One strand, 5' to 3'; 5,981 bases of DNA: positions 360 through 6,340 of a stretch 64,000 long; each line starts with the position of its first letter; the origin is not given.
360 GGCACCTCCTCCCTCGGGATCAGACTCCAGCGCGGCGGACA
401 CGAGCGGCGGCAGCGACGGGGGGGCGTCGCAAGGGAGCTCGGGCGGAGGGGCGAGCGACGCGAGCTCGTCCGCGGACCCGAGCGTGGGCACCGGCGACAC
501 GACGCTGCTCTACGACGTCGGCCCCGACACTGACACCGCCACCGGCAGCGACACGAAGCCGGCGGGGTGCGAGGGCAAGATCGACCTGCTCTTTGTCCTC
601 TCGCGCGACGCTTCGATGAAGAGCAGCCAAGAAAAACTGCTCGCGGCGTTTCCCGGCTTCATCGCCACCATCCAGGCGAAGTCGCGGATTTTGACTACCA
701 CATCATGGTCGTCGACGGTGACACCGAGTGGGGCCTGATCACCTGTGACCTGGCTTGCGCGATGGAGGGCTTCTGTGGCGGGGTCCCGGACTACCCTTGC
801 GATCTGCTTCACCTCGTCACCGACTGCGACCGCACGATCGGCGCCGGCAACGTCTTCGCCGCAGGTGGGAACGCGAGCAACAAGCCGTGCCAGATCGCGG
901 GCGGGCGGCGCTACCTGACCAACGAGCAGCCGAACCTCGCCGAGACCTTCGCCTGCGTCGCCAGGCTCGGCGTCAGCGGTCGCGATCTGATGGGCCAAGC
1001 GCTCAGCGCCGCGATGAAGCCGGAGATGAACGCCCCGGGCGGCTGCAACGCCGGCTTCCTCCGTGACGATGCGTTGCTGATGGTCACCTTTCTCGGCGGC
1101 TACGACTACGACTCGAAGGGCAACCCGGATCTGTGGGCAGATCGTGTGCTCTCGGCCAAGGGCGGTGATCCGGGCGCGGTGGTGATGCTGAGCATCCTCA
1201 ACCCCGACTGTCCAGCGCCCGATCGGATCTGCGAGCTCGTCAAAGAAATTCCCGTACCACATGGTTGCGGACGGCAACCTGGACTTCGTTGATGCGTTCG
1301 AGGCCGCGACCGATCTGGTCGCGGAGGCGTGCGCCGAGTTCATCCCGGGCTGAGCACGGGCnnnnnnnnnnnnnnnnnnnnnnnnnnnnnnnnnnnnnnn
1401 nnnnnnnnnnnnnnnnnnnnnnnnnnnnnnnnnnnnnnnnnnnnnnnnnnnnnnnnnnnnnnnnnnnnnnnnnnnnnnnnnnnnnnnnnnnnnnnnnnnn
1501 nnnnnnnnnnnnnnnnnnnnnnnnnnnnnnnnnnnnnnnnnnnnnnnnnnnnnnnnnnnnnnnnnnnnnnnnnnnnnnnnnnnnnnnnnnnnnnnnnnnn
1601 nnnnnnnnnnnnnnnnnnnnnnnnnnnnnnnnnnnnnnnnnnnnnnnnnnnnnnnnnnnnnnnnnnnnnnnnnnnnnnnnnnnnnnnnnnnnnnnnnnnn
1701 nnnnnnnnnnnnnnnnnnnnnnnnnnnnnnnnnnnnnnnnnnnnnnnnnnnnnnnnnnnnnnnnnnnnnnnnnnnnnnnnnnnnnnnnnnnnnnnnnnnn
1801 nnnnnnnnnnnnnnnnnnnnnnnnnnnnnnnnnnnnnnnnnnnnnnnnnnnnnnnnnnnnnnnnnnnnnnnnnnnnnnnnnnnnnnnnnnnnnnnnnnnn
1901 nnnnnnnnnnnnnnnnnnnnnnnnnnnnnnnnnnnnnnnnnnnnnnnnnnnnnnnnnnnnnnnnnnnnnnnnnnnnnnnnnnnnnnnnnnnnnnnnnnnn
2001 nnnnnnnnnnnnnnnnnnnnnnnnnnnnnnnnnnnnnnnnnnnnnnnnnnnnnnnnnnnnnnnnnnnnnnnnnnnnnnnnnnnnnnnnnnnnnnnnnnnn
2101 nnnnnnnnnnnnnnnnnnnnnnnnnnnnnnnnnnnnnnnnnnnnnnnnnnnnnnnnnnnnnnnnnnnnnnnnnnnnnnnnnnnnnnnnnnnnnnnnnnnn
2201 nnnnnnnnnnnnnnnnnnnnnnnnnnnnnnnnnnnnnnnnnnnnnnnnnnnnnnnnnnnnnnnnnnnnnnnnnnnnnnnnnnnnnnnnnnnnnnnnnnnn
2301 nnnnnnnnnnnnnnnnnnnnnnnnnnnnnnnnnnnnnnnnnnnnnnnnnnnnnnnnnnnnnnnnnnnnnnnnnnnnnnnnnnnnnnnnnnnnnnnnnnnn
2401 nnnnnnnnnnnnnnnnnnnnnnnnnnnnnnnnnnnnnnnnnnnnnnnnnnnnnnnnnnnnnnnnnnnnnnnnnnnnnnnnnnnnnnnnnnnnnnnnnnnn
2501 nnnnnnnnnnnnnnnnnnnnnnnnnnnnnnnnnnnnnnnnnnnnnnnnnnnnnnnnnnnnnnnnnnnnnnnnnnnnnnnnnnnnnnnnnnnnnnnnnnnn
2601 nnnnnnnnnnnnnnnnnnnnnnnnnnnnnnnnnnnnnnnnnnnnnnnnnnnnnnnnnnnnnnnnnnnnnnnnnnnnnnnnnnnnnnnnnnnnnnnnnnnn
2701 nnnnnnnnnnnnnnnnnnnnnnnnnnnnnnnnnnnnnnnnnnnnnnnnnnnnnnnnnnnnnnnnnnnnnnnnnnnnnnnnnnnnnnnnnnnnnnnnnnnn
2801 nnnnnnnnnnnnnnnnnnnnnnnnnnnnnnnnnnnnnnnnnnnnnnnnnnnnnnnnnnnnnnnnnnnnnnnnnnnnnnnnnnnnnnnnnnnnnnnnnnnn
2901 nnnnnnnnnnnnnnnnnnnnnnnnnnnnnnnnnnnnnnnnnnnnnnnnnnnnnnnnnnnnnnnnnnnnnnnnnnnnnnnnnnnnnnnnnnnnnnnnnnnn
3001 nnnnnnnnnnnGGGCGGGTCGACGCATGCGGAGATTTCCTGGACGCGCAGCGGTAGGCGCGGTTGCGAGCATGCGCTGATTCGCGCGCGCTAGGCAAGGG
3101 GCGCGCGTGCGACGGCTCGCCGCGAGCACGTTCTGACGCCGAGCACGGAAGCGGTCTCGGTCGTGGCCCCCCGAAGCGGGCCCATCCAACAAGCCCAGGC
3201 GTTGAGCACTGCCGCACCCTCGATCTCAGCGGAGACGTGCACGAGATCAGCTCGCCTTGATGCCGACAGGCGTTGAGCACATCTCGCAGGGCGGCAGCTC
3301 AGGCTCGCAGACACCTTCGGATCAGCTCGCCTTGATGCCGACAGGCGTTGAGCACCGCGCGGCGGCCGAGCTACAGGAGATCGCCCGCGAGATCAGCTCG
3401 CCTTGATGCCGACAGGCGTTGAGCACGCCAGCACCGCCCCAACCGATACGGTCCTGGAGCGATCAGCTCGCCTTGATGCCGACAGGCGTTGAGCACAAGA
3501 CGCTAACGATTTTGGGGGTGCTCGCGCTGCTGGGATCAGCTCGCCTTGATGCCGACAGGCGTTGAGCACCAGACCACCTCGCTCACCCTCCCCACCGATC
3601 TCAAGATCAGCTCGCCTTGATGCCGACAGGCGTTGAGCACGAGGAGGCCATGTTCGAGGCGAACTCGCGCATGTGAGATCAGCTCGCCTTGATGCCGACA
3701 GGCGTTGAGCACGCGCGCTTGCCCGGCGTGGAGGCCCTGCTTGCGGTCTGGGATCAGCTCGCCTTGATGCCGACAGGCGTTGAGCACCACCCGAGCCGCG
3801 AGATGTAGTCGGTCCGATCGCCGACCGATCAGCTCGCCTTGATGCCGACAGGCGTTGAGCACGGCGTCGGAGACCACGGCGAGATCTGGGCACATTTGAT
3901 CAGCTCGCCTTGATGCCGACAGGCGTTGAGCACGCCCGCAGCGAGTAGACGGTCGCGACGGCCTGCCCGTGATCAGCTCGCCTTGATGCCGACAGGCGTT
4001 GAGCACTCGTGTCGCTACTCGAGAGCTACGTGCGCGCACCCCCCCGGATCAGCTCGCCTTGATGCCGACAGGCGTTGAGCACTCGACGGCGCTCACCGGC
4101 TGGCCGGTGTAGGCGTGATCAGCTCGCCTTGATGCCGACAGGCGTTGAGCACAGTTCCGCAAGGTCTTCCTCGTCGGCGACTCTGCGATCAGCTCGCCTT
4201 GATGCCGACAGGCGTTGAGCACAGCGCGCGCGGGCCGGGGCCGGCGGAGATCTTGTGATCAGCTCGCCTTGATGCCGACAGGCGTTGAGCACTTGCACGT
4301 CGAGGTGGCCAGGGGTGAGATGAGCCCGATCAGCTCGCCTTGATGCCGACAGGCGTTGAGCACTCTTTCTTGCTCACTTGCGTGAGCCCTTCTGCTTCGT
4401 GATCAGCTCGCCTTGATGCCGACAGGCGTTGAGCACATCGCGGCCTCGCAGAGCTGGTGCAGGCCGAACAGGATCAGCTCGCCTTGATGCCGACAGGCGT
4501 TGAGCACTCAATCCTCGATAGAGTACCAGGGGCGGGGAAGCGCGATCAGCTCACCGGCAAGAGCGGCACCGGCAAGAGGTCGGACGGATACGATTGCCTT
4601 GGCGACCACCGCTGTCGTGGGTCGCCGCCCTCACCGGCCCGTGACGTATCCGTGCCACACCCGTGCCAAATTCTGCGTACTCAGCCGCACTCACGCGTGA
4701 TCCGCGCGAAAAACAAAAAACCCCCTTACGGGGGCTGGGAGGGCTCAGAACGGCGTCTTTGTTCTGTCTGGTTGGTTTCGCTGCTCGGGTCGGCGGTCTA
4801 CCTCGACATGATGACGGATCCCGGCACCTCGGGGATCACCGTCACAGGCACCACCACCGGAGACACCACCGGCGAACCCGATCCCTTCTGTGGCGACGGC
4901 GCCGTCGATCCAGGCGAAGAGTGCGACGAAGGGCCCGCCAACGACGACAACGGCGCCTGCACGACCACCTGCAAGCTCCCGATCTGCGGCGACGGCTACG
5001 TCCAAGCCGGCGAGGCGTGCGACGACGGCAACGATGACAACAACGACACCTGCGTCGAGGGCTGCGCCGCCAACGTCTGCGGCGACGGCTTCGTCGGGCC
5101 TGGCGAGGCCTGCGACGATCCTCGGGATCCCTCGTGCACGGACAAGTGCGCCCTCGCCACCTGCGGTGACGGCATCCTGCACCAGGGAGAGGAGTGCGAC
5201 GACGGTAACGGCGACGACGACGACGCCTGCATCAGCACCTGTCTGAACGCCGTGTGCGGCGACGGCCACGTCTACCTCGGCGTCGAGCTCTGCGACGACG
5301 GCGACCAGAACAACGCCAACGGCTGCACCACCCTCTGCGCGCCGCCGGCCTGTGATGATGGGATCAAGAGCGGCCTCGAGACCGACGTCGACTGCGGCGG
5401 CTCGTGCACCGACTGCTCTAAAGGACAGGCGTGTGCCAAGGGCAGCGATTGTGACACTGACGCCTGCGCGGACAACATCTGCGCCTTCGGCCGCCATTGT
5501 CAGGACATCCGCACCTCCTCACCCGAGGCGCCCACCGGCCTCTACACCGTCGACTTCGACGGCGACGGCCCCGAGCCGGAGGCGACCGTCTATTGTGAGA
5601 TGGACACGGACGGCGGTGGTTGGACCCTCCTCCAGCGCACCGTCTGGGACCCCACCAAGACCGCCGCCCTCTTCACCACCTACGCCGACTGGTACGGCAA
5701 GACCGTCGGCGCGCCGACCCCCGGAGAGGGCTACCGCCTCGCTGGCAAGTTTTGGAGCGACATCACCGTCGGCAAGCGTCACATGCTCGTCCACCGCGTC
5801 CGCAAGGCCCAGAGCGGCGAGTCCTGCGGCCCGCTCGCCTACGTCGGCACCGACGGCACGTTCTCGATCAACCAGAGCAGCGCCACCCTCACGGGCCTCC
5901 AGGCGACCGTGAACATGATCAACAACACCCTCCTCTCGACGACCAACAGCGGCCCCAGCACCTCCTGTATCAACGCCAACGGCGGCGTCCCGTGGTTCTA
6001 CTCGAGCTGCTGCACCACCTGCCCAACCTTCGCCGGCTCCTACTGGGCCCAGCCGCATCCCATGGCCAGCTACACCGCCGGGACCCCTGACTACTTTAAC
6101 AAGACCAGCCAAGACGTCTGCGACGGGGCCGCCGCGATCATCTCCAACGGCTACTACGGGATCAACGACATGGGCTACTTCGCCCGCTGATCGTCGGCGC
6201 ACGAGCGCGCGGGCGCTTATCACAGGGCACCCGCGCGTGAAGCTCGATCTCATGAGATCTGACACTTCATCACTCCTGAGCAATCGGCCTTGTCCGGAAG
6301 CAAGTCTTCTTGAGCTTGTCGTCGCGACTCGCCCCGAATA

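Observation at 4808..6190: Secreted protein combining myxobacterial Cys-rich repeats with a fibrinogen-related domain (FReD)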

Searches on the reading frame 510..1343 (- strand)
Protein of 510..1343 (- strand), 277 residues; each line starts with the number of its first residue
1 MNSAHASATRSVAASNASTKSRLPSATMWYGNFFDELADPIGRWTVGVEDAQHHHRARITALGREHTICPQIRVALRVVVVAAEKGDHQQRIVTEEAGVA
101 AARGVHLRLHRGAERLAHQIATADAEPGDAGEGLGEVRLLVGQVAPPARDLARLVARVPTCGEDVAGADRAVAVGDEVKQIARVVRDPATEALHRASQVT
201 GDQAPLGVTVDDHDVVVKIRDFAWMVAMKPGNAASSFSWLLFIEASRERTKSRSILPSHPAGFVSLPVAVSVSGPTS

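Call 15: search_protein_families(library=pfam, proteins=[window:510-1343:-], max_evalue=0.01)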
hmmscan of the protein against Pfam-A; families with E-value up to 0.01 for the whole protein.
window:510-1343:- (277 aa): 0 families

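Call 57: search_protein_families(library=ncbifam, proteins=[window:510-1343:-], max_evalue=0.001)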
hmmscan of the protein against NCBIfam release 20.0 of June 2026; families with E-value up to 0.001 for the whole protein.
window:510-1343:- (277 aa): 0 families

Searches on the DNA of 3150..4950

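Call 63: search_rna_families(source=window, start=3150, end=4950, threshold=evalue, max_evalue=0.1)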
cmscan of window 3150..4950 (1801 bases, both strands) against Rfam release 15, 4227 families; matches with E-value up to 0.1: 36.
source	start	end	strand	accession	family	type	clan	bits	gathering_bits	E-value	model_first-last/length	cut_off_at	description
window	3827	3862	-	RF01336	CRISPR-DR23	Gene; CRISPR;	-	41.1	45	5.9e-06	1-36/36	no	CRISPR RNA direct repeat element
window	3971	4006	-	RF01336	CRISPR-DR23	Gene; CRISPR;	-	41.1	45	5.9e-06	1-36/36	no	CRISPR RNA direct repeat element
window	4117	4152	-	RF01336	CRISPR-DR23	Gene; CRISPR;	-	41.1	45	5.9e-06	1-36/36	no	CRISPR RNA direct repeat element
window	4257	4292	-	RF01336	CRISPR-DR23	Gene; CRISPR;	-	41.1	45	5.9e-06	1-36/36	no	CRISPR RNA direct repeat element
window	4401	4436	-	RF01336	CRISPR-DR23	Gene; CRISPR;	-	41.1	45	5.9e-06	1-36/36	no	CRISPR RNA direct repeat element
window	3245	3280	-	RF01336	CRISPR-DR23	Gene; CRISPR;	-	41.1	45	5.9e-06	1-36/36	no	CRISPR RNA direct repeat element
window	3320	3355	-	RF01336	CRISPR-DR23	Gene; CRISPR;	-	41.1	45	5.9e-06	1-36/36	no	CRISPR RNA direct repeat element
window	3391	3426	-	RF01336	CRISPR-DR23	Gene; CRISPR;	-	41.1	45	5.9e-06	1-36/36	no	CRISPR RNA direct repeat element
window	3461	3496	-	RF01336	CRISPR-DR23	Gene; CRISPR;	-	41.1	45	5.9e-06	1-36/36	no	CRISPR RNA direct repeat element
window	3534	3569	-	RF01336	CRISPR-DR23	Gene; CRISPR;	-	41.1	45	5.9e-06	1-36/36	no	CRISPR RNA direct repeat element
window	3605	3640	-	RF01336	CRISPR-DR23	Gene; CRISPR;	-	41.1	45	5.9e-06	1-36/36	no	CRISPR RNA direct repeat element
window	3677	3712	-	RF01336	CRISPR-DR23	Gene; CRISPR;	-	41.1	45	5.9e-06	1-36/36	no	CRISPR RNA direct repeat element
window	3752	3787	-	RF01336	CRISPR-DR23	Gene; CRISPR;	-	41.1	45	5.9e-06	1-36/36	no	CRISPR RNA direct repeat element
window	3898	3933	-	RF01336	CRISPR-DR23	Gene; CRISPR;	-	41.1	45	5.9e-06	1-36/36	no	CRISPR RNA direct repeat element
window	4047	4082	-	RF01336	CRISPR-DR23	Gene; CRISPR;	-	41.1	45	5.9e-06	1-36/36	no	CRISPR RNA direct repeat element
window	4472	4507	-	RF01336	CRISPR-DR23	Gene; CRISPR;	-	41.1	45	5.9e-06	1-36/36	no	CRISPR RNA direct repeat element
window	4482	4507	+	RF01343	CRISPR-DR33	Gene; CRISPR;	-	23.4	39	0.038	12-37/37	no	CRISPR RNA direct repeat element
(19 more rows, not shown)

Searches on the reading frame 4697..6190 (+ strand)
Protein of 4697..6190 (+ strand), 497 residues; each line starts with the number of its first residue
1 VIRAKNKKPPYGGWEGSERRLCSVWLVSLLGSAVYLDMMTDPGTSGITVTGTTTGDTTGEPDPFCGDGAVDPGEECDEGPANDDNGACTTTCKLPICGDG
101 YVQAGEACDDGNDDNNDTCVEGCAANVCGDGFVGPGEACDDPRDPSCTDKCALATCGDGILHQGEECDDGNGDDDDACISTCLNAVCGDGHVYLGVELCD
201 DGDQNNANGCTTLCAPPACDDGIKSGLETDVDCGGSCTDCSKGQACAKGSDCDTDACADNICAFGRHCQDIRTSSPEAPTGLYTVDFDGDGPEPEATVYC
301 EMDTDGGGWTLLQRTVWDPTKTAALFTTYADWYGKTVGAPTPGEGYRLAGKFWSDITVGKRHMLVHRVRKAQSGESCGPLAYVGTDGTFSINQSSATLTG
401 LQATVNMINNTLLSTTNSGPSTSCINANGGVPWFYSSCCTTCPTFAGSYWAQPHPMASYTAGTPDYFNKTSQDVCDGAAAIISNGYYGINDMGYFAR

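Call 5: search_protein_families(library=pfam, proteins=[window:4808-6187:+], max_evalue=1)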
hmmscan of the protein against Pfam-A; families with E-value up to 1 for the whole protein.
window:4808-6187:+ (460 aa): 3 families
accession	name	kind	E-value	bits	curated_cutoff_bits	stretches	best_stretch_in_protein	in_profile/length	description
PF13948.11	DUF4215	-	4.4e-13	49.7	27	4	52-86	14-46/47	Domain of unknown function (DUF4215)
PF00147.23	Fibrinogen_C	-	1.3e-07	32.1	22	1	227-298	1-69/221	Fibrinogen beta and gamma chains, C-terminal globular domain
PF01410.23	COLFI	-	0.0018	18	26.2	1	228-269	30-71/233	Fibrillar collagen C-terminal domain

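Call 6: search_protein_families(library=ncbifam, proteins=[window:4808-6187:+], max_evalue=1)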
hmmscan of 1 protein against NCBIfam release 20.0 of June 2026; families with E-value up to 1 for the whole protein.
window:4808-6187:+ (460 aa): 2 families
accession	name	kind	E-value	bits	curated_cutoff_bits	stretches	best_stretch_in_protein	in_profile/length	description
NF040941.1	GGGWT_bact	domain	1.5e-16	60.1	30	1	231-275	2-46/46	fibrinogen-like YCDxxxxGGGW domain-containing protein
TIGR02232.1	myxo_disulf_rpt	repeat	1e-13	50.8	20.8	5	118-145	3-30/38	cysteine-rich acidic repeat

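Call 11: find_related_loci(query=window:4808-6187:+, collection=genome_contigs, flank=10000)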
Query window:4808-6187:+ (460 aa) in genome_contigs; peptide patterns used: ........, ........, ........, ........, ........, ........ (x = any residue, [..] = any of these).
110 stretches matched a pattern; 77 encode a relative of the query (tblastn E <= 1e-3); 75 distinct loci.
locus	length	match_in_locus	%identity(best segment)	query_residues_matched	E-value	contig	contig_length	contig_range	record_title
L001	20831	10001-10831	46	58-330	4e-64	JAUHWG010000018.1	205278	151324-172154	MAG: Polyangia bacterium isolate 2_bin.15 NODE_120_length_205278_cov_7.695809, whole genome shotgun sequence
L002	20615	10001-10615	54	24-191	4e-43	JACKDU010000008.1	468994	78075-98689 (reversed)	MAG: Myxococcales bacterium isolate HK-STAS-MYXO-15 HK-STAS-MYXO-15_8, whole genome shotgun sequence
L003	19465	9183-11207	47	20-254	5e-39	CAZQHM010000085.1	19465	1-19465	MAG TPA_asm: uncultured Myxococcales bacterium isolate binchicken_co273_174 genome assembly, contig: NODE_3130_length_19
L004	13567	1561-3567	34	18-326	3e-37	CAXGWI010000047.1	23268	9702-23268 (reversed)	MAG TPA_asm: uncultured Myxococcales bacterium isolate ERR594338_binner123_Refined_71 genome assembly, contig: ERZ118485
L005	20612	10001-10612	45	27-191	1e-35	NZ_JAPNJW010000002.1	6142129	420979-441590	Nannocystis sp. RBIL2 ctg.s1.000001F, whole genome shotgun sequence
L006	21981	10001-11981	47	3-293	1e-35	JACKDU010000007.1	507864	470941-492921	MAG: Myxococcales bacterium isolate HK-STAS-MYXO-15 HK-STAS-MYXO-15_7, whole genome shotgun sequence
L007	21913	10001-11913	47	23-241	2e-34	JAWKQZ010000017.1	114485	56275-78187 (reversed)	MAG: Nannocystaceae bacterium isolate BC1.173 BC1.173.fa-17, whole genome shotgun sequence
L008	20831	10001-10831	46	3-191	1e-34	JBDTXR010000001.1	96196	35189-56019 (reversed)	MAG: Byssovorax sp. isolate cluster4_bin.120 NODE_110_length_96196_cov_15.477185, whole genome shotgun sequence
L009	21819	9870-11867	42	26-247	5e-31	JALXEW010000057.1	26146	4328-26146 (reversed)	MAG: Ardenticatenia bacterium isolate T2_metabat2_scaf2bin.447 T2_NODE_1397_length_26146_cov_1.657673, whole genome shot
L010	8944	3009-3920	46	23-195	3e-30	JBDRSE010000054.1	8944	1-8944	MAG: bacterium isolate MEGAHIT-group-3.13 k141_466592, whole genome shotgun sequence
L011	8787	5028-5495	50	15-186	1e-28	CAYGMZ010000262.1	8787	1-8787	MAG TPA_asm: uncultured Nannocystaceae bacterium isolate ERP116193_co2_37 genome assembly, contig: NODE_19061_length_878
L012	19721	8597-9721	47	25-248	2e-28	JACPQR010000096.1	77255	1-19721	MAG: Deltaproteobacteria bacterium isolate NC_groundwater_658_Ag_B-0.1um_70_50 B_1_S1_Biohub_coassembly_k141_2121886, wh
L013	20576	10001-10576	44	26-247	2e-27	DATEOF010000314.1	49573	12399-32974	MAG TPA_asm: Polyangiales bacterium isolate SMAG_U8988 k141_1159611, whole genome shotgun sequence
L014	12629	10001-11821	38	25-240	1e-26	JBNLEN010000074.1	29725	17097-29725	MAG: Polyangiaceae bacterium isolate C1C2.bin.25.strict NODE_74_length_29725_cov_3.147362, whole genome shotgun sequence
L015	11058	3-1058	45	26-247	7e-27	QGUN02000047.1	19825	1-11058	MAG: Pseudomonadota bacterium isolate ZC4RG40 NODE_2261_length_19825_cov_20.949368, whole genome shotgun sequence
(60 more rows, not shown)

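Call 34: find_encoding_contigs(protein=window:4808-6190:+, flank=6000, max_places=4)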
Protein window:4808-6190:+ (460 aa): no gene with exactly this product is on record in the collection.

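Call 35: find_encoding_contigs(protein=window:4697-6190:+, flank=6000, max_places=4)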
Protein window:4697-6190:+ (497 aa): no gene with exactly this product is on record in the collection.

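Call 48: find_related_loci(query=window:4808-6187:+, collection=metagenome_contigs, flank=5000)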
Query window:4808-6187:+ (460 aa) in metagenome_contigs; peptide patterns used: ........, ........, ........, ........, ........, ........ (x = any residue, [..] = any of these).
124 stretches matched a pattern; 73 encode a relative of the query (tblastn E <= 1e-3); 73 distinct loci.
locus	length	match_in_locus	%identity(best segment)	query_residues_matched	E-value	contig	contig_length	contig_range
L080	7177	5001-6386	68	1-460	0e+0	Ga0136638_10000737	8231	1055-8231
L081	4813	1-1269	70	26-460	0e+0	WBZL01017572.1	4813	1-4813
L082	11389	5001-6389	63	1-460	0e+0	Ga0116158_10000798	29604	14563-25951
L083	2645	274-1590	64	24-460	0e+0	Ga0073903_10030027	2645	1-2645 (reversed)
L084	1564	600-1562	64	1-315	2e-132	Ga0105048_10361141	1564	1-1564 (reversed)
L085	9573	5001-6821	38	25-335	3e-61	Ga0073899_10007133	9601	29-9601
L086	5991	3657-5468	40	25-334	7e-57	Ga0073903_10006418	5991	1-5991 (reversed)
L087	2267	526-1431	42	58-382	4e-54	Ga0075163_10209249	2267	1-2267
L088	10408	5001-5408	68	1-233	5e-49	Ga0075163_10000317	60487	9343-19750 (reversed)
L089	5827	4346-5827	45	20-254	8e-42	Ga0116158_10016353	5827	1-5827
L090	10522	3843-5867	47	20-254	2e-39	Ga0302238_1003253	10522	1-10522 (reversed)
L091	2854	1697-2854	48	4-192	3e-33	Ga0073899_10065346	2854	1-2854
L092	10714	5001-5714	44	20-229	1e-29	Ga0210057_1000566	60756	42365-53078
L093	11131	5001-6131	46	26-247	2e-29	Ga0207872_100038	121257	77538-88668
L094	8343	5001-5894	44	26-233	9e-29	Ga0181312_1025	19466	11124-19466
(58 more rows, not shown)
